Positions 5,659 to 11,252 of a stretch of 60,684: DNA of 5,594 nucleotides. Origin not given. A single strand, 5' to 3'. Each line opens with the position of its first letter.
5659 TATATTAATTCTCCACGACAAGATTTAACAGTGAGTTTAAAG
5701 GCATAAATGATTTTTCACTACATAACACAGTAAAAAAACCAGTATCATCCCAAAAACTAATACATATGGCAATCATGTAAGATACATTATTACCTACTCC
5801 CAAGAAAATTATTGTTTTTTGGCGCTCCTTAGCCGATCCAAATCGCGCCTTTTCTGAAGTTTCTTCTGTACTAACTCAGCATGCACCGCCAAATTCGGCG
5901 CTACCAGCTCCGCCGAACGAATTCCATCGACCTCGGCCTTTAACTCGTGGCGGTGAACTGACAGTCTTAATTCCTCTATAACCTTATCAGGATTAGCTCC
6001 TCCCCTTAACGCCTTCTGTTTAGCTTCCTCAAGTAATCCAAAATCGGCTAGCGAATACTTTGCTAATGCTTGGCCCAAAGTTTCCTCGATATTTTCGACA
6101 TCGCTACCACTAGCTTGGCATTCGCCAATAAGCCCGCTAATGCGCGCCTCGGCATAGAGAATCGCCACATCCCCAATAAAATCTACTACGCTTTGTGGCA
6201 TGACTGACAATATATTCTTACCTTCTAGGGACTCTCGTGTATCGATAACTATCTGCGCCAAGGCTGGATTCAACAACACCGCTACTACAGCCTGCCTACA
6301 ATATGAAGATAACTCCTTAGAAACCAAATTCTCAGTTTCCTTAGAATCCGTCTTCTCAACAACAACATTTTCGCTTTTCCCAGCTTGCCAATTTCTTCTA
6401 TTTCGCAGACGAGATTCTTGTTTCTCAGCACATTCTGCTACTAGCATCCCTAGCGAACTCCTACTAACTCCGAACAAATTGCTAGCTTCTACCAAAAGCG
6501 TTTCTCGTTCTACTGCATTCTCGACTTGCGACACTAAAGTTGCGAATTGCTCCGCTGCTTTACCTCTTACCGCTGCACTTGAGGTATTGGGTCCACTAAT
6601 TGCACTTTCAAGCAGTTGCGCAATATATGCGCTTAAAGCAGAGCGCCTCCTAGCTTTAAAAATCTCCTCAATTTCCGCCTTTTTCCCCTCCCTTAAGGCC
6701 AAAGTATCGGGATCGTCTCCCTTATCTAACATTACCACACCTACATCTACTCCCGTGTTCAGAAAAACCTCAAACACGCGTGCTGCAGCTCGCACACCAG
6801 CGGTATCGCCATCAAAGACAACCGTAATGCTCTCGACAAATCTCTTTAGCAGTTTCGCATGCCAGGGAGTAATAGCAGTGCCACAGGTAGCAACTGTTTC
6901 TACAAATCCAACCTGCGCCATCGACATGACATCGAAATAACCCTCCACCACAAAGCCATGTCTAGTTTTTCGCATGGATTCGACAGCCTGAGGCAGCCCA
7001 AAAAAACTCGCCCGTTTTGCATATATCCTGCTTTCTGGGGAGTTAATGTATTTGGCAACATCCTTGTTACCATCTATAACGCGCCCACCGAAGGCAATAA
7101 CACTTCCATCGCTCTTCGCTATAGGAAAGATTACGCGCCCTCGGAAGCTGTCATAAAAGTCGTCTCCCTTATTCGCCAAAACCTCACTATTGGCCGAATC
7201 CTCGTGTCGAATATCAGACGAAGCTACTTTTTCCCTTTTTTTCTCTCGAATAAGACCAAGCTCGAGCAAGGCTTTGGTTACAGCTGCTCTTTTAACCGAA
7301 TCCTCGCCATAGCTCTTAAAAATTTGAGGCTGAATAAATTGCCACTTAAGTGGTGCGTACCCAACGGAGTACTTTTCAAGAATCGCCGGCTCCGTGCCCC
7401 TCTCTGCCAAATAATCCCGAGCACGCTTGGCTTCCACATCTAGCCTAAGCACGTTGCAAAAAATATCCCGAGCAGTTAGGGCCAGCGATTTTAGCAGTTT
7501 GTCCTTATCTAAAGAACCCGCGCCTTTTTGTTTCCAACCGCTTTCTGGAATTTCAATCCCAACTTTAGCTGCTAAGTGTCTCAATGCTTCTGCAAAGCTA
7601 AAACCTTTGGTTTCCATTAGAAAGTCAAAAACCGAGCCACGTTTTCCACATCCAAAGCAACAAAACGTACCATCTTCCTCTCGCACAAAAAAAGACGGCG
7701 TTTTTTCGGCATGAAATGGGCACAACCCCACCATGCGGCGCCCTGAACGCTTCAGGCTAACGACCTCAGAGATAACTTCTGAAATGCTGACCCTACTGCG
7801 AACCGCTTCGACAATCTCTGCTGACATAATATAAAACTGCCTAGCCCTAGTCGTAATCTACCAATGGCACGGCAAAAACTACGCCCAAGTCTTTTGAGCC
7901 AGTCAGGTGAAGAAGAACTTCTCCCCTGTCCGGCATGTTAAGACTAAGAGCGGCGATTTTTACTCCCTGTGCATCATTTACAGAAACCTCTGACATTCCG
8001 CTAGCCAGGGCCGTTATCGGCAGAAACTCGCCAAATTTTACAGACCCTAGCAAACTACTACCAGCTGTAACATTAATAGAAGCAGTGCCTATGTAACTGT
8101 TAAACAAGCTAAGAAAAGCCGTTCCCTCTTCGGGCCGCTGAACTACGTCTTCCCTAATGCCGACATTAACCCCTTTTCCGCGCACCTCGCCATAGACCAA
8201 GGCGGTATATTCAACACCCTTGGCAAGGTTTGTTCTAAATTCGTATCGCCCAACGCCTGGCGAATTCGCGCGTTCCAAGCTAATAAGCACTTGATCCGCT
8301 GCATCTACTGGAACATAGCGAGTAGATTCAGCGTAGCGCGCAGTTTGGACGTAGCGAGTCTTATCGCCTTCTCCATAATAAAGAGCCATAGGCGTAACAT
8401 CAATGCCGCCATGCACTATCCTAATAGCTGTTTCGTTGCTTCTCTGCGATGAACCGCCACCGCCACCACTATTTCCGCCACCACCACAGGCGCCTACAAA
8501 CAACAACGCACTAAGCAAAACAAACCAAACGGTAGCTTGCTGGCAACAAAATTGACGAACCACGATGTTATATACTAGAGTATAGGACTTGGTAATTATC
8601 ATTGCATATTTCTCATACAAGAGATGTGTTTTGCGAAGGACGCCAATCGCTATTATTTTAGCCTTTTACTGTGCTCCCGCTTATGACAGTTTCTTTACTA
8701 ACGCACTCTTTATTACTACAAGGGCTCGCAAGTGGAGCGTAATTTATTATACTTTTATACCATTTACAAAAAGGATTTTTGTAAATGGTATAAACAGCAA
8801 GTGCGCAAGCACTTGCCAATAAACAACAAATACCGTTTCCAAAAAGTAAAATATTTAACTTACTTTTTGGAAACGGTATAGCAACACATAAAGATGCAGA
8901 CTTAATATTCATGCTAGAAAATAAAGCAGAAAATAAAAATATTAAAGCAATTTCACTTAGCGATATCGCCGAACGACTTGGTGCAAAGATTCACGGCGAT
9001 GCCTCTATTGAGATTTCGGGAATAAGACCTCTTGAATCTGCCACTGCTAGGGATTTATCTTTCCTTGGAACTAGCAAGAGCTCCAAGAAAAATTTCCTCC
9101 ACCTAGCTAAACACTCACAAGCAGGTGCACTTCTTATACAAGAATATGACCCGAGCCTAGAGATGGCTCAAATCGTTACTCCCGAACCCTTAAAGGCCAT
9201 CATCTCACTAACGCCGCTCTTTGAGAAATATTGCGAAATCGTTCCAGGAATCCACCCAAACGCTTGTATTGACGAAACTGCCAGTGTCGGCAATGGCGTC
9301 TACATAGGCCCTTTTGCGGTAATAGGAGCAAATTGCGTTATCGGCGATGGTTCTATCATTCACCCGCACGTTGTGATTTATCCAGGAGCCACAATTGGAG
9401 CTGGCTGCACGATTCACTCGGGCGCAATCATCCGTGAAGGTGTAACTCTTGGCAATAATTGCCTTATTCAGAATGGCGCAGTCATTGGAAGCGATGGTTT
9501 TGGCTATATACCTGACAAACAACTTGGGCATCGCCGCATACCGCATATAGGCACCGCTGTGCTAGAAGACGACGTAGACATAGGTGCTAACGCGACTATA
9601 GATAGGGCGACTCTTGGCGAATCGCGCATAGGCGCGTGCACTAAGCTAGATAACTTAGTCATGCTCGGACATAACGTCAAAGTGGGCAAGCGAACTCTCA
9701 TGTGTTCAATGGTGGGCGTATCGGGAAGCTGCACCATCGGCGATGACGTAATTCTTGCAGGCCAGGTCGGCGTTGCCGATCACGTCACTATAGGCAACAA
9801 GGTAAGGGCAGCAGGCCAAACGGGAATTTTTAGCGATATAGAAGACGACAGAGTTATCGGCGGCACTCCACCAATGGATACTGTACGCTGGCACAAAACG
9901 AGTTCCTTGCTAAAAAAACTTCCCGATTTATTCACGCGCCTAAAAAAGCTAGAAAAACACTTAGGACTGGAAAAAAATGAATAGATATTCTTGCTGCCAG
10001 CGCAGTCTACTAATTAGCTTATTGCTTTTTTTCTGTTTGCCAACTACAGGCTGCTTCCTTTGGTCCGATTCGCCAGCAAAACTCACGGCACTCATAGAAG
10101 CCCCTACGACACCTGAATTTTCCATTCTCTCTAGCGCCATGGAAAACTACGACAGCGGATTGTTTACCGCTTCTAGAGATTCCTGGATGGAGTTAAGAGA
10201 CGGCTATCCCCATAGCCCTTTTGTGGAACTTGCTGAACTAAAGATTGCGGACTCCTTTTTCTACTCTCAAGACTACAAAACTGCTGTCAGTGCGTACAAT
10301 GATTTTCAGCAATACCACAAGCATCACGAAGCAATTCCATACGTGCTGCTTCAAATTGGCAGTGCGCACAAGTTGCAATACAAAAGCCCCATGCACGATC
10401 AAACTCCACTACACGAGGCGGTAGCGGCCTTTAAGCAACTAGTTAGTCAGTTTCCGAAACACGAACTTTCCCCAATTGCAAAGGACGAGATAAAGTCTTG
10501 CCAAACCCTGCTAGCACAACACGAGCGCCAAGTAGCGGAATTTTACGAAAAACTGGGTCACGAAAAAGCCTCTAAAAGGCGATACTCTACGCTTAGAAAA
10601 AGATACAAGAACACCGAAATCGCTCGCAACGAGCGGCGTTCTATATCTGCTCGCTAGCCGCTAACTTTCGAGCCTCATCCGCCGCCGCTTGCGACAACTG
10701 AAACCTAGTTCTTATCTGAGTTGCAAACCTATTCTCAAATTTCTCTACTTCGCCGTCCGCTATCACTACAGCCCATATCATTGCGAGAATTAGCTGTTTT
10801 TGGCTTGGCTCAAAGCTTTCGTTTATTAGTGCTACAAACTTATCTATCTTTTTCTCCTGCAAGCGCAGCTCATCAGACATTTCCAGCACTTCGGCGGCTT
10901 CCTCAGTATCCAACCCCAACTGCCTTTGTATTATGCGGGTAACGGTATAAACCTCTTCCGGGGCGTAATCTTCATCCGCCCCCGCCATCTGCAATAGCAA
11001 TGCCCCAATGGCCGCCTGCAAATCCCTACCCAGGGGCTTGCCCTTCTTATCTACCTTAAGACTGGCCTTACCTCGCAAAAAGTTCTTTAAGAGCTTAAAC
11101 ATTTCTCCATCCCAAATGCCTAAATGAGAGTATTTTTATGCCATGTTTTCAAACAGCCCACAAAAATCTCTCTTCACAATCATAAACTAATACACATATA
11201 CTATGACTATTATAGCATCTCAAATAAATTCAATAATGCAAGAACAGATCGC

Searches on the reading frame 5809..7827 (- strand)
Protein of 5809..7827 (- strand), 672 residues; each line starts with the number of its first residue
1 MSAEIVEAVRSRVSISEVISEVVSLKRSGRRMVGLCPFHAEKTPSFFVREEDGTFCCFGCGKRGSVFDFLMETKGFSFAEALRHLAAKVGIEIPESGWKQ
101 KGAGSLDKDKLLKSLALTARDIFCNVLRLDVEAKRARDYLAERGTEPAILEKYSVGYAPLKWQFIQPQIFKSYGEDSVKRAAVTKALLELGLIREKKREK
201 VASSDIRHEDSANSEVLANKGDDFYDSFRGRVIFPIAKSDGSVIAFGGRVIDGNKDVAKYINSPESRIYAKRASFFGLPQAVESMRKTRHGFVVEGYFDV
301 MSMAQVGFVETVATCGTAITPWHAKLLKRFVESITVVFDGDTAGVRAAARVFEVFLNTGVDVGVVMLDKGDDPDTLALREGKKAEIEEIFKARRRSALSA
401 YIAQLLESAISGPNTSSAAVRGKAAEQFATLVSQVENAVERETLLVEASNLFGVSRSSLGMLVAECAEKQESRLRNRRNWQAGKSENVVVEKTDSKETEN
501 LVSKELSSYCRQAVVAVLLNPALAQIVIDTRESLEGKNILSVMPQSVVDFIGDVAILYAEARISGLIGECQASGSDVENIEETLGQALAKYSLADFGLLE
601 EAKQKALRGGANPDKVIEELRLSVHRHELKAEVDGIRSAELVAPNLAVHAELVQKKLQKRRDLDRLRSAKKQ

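Call 11: search_protein_families(library=ncbifam, proteins=[window:5809-7827:-])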
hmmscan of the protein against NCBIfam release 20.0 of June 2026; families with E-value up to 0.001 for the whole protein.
window:5809-7827:- (672 aa): 3 families
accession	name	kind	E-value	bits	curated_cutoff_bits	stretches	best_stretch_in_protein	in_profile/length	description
TIGR01391.1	dnaG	equivalog_domain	3.1e-109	365.6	283.6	1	2-449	3-411/414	DNA primase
TIGR00646.1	MG010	hypoth_equivalog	4.7e-09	36.1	260.65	1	236-368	64-191/218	DNA primase-like protein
NF006382.0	PRK08624.1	equivalog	5.9e-08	32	440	1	224-345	176-304/373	hypothetical protein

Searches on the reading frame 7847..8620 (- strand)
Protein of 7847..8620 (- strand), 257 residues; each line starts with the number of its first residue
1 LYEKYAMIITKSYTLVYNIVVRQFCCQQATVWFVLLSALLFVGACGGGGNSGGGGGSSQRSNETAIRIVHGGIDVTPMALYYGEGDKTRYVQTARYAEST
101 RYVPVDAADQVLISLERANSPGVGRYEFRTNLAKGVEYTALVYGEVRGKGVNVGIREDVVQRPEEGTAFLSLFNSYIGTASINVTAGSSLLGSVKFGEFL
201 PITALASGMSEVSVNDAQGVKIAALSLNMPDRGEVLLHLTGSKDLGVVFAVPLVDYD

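Call 11: search_protein_families(library=ncbifam, proteins=[window:7847-8620:-])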
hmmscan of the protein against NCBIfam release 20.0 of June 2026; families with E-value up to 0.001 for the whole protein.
window:7847-8620:- (257 aa): 0 families

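Call 60: search_protein_families(library=pfam, max_evalue=0.000001, proteins=[window:7847-8602:-])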
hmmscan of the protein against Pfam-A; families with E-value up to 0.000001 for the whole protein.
window:7847-8602:- (251 aa): 1 family
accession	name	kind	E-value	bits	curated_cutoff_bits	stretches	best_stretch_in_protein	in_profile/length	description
PF14344.12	DUF4397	-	5.4e-08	33.9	30.6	0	59-172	2-112/119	Domain of unknown function (DUF4397)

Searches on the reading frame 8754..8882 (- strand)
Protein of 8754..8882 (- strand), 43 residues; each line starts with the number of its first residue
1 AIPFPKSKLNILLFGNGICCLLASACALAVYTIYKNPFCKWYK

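Call 45: search_protein_representatives(protein=window:8754-8882:-)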
Query: 43 residues. Proteins with E-value up to 0.001 (for the whole library): 5; up to 1e-10: 4; up to 1e-30: 0. The best 5 are listed.
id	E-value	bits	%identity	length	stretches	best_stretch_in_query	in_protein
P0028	7.6e-20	85.0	93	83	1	1-43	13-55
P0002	5.6e-19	82.3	95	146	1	2-43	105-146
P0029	7.6e-19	81.9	95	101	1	2-43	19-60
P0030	1.0e-10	56.8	56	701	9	22-38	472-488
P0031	9.4e-06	41.4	52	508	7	22-38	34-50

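Call 47: find_encoding_contigs(protein=P0028, flank=10000, max_places=10)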
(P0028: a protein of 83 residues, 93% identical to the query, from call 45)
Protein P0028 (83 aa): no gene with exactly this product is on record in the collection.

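Call 48: find_encoding_contigs(protein=P0029, flank=10000, max_places=10)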
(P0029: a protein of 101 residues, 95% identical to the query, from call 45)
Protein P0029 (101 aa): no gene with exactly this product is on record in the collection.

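Call 49: list_cluster_members(proteins=[P0028, P0029, P0027])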
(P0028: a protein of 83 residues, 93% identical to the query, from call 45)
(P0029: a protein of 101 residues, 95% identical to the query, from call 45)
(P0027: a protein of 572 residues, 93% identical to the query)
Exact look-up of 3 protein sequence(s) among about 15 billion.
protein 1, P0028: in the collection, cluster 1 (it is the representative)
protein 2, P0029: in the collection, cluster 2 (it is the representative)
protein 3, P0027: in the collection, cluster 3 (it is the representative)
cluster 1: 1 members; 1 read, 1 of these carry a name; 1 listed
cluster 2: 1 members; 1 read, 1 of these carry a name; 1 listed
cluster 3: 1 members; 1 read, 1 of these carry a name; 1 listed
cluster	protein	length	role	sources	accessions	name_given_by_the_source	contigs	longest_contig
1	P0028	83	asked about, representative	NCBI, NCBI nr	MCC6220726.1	MAG: hypothetical protein IT291_05750, partial [Deltaproteobacteria bacterium] | hypothetical protein [Deltaproteobacteria bacterium]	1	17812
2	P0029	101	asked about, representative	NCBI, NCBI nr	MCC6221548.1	MAG: hypothetical protein IT291_09950, partial [Deltaproteobacteria bacterium] | hypothetical protein [Deltaproteobacteria bacterium]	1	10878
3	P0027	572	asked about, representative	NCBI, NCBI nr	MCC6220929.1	MAG: DUF2723 domain-containing protein, partial [Deltaproteobacteria bacterium] | DUF2723 domain-containing protein [Deltaproteobacteria bacterium]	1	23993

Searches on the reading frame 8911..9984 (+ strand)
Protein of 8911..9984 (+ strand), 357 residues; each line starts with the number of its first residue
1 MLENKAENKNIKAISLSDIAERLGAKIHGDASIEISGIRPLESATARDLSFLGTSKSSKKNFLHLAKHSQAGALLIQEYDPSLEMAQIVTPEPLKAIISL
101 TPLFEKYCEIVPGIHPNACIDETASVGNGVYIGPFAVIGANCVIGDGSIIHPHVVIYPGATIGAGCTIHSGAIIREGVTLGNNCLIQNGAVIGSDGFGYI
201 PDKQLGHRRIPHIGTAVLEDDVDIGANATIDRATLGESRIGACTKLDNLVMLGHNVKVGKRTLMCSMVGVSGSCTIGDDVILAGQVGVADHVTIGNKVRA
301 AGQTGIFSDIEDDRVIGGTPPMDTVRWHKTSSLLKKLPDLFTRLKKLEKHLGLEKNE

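Call 11: search_protein_families(library=ncbifam, proteins=[window:8911-9984:+])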
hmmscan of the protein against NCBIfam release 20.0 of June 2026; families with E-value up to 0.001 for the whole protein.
window:8911-9984:+ (357 aa): 26 families (the best 25 are shown)
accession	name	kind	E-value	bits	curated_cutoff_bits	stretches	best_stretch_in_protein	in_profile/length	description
NF002060.0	PRK00892.1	subfamily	4.1e-109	364.9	207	1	13-350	3-341/345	UDP-3-O-(3-hydroxymyristoyl)glucosamine N-acyltransferase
TIGR01853.1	lipid_A_lpxD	equivalog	9e-101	337.1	242.5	1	18-343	1-324/325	UDP-3-O-(3-hydroxymyristoyl)glucosamine N-acyltransferase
NF003657.0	PRK05289.1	equivalog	9.1e-27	93.8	226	2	114-174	6-66/264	acyl-ACP--UDP-N-acetylglucosamine O-acyltransferase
TIGR01852.1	lipid_A_lpxA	equivalog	3.1e-23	82.3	231.05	2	114-174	1-61/254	acyl-ACP--UDP-N-acetylglucosamine O-acyltransferase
TIGR03570.1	NeuD_NnaD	subfamily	1.1e-22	80.6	160.8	2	110-192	86-168/202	NeuD/PglB/VioB family sugar acetyltransferase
NF010935.0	PRK14355.1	equivalog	9.6e-13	47.5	718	1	137-314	264-438/459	bifunctional UDP-N-acetylglucosamine diphosphorylase/glucosamine-1-phosphate N-acetyltransferase GlmU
NF052502.1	man1P_GTase_Rv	exception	5.6e-10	38.6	440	1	110-194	239-320/352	mannose-1-phosphate guanylyltransferase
NF006986.0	PRK09451.1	equivalog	1.9e-09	36.9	725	2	114-227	274-381/456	bifunctional UDP-N-acetylglucosamine diphosphorylase/glucosamine-1-phosphate N-acetyltransferase GlmU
TIGR01173.1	glmU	equivalog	1.6e-08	33.9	366.85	1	114-188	271-343/452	bifunctional UDP-N-acetylglucosamine diphosphorylase/glucosamine-1-phosphate N-acetyltransferase GlmU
TIGR03532.1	DapD_Ac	equivalog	4.4e-07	29.8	231.75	1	132-230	89-175/231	2,3,4,5-tetrahydropyridine-2,6-dicarboxylate N-acetyltransferase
NF010934.1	PRK14354.1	equivalog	2.2e-06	26.4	450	1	136-314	257-431/447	bifunctional UDP-N-acetylglucosamine diphosphorylase/glucosamine-1-phosphate N-acetyltransferase GlmU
NF007499.0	PRK10092.1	equivalog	2.8e-06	27.3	314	0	273-320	129-176/183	maltose O-acetyltransferase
NF007797.0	PRK10502.1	subfamily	1.5e-05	24.7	192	0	271-323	123-175/183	WcaF family extracellular polysaccharide biosynthesis acetyltransferase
NF010938.0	PRK14358.1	equivalog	1.6e-05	23.6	500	1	114-302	279-446/481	bifunctional N-acetylglucosamine-1-phosphate uridyltransferase/glucosamine-1-phosphate acetyltransferase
NF041874.1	EPS_EpsC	equivalog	2.2e-05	24.3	150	0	239-320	83-160/168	serine O-acetyltransferase EpsC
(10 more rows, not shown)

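Call 12: find_encoding_contigs(protein=window:8911-9984:+, flank=10000, max_places=10)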
Protein window:8911-9984:+ (357 aa): no gene with exactly this product is on record in the collection.

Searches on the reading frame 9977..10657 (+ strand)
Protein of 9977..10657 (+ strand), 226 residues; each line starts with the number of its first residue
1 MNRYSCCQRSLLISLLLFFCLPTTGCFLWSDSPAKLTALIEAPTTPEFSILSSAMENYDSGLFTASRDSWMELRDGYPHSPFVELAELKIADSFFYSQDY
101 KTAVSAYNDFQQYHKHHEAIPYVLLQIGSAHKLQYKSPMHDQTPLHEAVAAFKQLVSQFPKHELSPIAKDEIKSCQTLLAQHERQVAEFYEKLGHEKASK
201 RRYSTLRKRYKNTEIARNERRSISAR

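Call 57: search_protein_families(library=pfam, max_evalue=0.000001, proteins=[window:9977-10657:+])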
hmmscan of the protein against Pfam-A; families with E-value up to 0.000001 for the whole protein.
window:9977-10657:+ (226 aa): 3 families
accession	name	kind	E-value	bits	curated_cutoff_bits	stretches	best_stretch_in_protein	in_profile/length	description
PF13525.12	YfiO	-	2.4e-20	73.6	25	1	50-217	8-178/203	Outer membrane lipoprotein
PF13512.12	TPR_18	-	4.4e-09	37.1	21.9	1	42-169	5-142/145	Tetratricopeptide repeat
PF13174.12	TPR_6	-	1.2e-08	35.5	26.3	0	86-114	2-30/33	Tetratricopeptide repeat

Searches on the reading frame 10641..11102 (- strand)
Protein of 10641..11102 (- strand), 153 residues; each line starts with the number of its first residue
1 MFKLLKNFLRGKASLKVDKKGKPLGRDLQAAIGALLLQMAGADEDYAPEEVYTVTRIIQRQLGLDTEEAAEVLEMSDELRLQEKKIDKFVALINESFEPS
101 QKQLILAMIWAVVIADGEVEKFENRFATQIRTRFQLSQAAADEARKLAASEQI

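Call 57: search_protein_families(library=pfam, max_evalue=0.000001, proteins=[window:10641-11102:-])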
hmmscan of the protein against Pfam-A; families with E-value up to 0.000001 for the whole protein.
window:10641-11102:- (153 aa): 1 family
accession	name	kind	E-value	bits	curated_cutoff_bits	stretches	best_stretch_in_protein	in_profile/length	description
PF05099.18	TerB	-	2.4e-21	76.6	24.4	1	30-145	2-117/118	Tellurite resistance protein TerB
